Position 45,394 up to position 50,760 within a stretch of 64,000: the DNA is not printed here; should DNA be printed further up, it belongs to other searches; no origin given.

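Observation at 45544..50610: Giant secreted protein fuses three Ig-like repeats, an EGF-like Cys-rich core and two tandem M23 peptidase domains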

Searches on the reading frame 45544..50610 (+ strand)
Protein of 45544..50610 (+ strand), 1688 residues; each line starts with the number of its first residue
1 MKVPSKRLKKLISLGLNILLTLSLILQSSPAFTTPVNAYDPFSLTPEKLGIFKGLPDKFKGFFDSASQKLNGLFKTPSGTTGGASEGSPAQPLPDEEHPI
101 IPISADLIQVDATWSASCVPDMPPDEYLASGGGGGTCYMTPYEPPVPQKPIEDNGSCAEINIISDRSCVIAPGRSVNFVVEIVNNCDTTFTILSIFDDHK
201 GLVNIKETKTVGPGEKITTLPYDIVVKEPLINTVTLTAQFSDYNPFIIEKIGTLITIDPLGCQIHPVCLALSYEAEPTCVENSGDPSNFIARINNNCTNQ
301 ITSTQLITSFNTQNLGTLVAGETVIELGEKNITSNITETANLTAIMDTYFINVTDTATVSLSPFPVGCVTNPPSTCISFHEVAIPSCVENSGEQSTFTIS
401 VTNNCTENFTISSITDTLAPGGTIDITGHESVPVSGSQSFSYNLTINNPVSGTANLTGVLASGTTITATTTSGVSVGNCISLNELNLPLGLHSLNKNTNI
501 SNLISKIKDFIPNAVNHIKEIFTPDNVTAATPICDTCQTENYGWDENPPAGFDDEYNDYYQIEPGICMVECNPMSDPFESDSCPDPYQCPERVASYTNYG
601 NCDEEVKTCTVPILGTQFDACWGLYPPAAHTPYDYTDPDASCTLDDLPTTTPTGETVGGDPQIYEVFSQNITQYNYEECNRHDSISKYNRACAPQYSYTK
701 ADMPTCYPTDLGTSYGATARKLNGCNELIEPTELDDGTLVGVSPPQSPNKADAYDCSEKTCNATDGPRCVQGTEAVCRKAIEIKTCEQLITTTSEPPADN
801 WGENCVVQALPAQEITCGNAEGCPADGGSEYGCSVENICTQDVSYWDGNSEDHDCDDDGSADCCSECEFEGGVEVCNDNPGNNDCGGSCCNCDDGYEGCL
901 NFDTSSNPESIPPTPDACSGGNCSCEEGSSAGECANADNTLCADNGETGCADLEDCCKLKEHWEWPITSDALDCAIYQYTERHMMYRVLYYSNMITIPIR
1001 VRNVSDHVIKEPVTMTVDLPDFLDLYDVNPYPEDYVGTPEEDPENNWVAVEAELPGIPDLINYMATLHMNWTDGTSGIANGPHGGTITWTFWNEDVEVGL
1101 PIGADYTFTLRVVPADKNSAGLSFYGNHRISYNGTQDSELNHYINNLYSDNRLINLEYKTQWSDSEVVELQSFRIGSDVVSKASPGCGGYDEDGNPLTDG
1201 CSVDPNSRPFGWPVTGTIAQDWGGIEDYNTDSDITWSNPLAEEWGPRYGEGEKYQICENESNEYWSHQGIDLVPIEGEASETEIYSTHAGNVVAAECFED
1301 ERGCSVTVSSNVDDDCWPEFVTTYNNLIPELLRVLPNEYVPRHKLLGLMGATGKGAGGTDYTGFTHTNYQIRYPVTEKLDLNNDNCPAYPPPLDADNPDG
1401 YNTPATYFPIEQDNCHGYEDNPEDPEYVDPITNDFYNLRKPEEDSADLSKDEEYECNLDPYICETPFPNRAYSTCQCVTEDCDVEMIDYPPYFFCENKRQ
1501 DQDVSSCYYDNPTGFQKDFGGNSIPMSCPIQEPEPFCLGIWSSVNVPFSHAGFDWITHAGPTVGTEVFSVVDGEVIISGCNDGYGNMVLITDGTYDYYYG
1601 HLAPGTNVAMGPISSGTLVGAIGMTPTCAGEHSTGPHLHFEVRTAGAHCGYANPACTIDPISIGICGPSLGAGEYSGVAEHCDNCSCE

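Call 5: search_protein_families(library=pfam, proteins=[window:45544-50610:+], max_evalue=0.01)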
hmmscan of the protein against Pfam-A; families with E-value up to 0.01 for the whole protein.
window:45544-50610:+ (1688 aa): 1 family
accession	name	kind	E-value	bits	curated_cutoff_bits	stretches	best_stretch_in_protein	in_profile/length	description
PF01551.29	Peptidase_M23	-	2.9e-19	69.5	28.7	1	1561-1647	11-92/96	Peptidase family M23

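Call 9: search_solved_structures(query=window:45544-50610:+, max_evalue=1, show_alignments=2)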
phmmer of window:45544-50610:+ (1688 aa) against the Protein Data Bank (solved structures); distinct sequences matched with E-value up to 1: 17.
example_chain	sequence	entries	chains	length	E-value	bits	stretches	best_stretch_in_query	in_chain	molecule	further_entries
3slu_A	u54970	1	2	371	6.6e-09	36.6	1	1506-1649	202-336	M23 peptidase domain protein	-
6muk_A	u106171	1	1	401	7.7e-09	36.4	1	1505-1649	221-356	Peptidase M23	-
9gy1_A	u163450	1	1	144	5.8e-08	33.5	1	1562-1647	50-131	Peptidase, M23 family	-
5j1l_A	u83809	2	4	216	1.6e-06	28.8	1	1512-1644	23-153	ToxR-activated gene (TagE)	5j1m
4qp5_A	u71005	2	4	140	0.00046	20.6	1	1552-1642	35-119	Lysostaphin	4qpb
4rny_A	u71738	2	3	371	0.0011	19.3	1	1534-1643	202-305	Conserved hypothetical secreted protein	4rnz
4bh5_A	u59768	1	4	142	0.0023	18.3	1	1560-1647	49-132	MUREIN HYDROLASE ACTIVATOR ENVC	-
8c0j_B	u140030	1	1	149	0.0028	18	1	1560-1647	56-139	Murein hydrolase activator EnvC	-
6ue4_A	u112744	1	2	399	0.015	15.5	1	1561-1646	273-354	ShyA endopeptidase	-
6u2a_A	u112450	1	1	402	0.016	15.5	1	1561-1646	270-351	ShyA endopeptidase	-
6tpi_A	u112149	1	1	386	0.02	15.2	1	1560-1647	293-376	Murein hydrolase activator EnvC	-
8hd0_E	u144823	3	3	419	0.022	15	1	1560-1647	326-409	Murein hydrolase activator EnvC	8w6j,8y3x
5kqb_A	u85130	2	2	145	0.047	13.9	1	1550-1660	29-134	Peptidase M23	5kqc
2gu1_A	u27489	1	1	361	0.16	12.2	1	1550-1644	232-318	Zinc peptidase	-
6smk_A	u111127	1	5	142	0.17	12.1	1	1550-1655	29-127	Peptidase_M23 domain-containing protein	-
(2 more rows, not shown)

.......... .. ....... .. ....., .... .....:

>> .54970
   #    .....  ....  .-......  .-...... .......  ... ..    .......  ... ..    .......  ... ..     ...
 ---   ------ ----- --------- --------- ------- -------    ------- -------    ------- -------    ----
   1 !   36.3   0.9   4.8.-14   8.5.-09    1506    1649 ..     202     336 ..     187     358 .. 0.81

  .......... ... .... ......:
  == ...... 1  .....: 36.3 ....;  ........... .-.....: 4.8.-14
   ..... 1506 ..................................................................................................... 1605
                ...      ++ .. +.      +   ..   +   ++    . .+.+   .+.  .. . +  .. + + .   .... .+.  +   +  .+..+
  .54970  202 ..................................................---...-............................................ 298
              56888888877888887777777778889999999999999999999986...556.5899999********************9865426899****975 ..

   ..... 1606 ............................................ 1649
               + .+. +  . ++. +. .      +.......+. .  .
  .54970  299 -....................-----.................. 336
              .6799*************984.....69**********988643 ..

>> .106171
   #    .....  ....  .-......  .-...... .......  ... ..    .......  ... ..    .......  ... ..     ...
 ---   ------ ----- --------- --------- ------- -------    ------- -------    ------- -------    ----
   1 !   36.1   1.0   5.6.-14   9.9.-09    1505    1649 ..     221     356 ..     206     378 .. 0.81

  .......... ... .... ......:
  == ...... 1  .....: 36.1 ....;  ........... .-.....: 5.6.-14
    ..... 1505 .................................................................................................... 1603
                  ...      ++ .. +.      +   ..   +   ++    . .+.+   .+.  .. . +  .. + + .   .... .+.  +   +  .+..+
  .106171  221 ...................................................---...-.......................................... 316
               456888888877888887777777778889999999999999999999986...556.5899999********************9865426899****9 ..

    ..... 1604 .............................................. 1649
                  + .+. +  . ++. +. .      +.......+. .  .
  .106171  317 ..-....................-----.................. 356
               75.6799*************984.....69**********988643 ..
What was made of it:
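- On Peptidase M23, module 2: The same residues align with NMB0315 in call 9.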

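Call 10: find_homologous_proteins(query=window:45544-50610:+)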
Query window:45544-50610:+ (1688 aa): 2 proteins with E <= 0.001 among 8000 candidates.
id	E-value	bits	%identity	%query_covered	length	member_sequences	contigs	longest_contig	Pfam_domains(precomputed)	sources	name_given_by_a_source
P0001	0.0e+0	2751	69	100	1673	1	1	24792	PF01551.30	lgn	-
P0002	0.0e+0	2465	99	63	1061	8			-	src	-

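Call 14: find_encoding_contigs(protein=P0001, flank=10000)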
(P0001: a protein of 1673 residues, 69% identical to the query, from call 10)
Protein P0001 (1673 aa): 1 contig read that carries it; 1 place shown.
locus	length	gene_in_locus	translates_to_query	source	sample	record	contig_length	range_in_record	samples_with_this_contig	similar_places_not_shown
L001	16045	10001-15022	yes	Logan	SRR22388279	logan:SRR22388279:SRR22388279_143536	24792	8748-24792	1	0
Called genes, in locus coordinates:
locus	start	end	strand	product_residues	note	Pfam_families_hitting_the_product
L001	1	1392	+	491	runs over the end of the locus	PF13231:PMT_2 (weak), PF02366:PMT, PF13231:PMT_2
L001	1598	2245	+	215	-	PF18895:T4SS_pilin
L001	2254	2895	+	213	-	PF18895:T4SS_pilin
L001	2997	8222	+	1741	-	-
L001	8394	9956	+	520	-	-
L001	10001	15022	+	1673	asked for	PF01551:Peptidase_M23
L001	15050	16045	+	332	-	?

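Call 23: find_related_loci(query=A1, collection=genome_contigs, flank=10000)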
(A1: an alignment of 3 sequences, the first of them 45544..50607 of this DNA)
Query A1 (1688 aa) in genome_contigs; peptide patterns used: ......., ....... (x = any residue, [..] = any of these).
35 stretches matched a pattern, but none encodes a relative of the query by tblastn (E <= 1e-3).

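Call 25: find_related_loci(query=A1, collection=metagenome_contigs, flank=10000)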
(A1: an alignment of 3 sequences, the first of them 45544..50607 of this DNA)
Query A1 (1688 aa) in metagenome_contigs; peptide patterns used: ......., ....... (x = any residue, [..] = any of these).
222 stretches matched a pattern, but none encodes a relative of the query by tblastn (E <= 1e-3).
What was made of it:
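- Tried and rejected: Scans of genome_contigs and metagenome_contigs with the protein alignment found no relatives (calls 23, 25).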

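Call 26: find_encoding_contigs(protein=window:45544-50610:+, flank=2000, max_places=4)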
Protein window:45544-50610:+ (1688 aa): 11 contigs read that carry it; 2 places shown.
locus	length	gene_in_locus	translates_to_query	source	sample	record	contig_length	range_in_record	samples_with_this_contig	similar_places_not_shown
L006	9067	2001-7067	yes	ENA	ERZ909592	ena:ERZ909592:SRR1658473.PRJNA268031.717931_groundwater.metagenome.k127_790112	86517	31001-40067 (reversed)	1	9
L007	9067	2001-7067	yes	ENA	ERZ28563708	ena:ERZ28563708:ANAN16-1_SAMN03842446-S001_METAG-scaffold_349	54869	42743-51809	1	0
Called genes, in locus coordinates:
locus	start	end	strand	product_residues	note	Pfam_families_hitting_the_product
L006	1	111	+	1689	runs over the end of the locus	-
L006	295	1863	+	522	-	-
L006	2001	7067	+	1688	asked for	PF01551:Peptidase_M23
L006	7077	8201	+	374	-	-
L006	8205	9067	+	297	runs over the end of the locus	-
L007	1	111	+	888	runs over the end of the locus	-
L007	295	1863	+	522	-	-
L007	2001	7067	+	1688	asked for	PF01551:Peptidase_M23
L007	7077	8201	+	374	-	-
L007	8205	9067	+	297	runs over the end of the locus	-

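Call 29: search_protein_families(library=ncbifam, proteins=[window:45544-50610:+], max_evalue=0.01)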
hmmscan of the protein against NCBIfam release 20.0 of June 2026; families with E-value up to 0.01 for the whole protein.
window:45544-50610:+ (1688 aa): 3 families
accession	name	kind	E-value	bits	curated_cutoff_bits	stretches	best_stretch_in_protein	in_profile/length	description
NF008652.0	PRK11649.1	equivalog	3.1e-07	29.4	341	1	1562-1643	321-398/439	murein DD-endopeptidase MepM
NF053824.1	PdgNdpepShyC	equivalog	3.6e-05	22.8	700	1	1550-1648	296-386/429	peptidoglycan DD-endopeptidase ShyC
NF053825.1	PdgNdpepShyA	equivalog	0.0017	17.1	700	1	1550-1644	296-382/425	peptidoglycan DD-endopeptidase ShyA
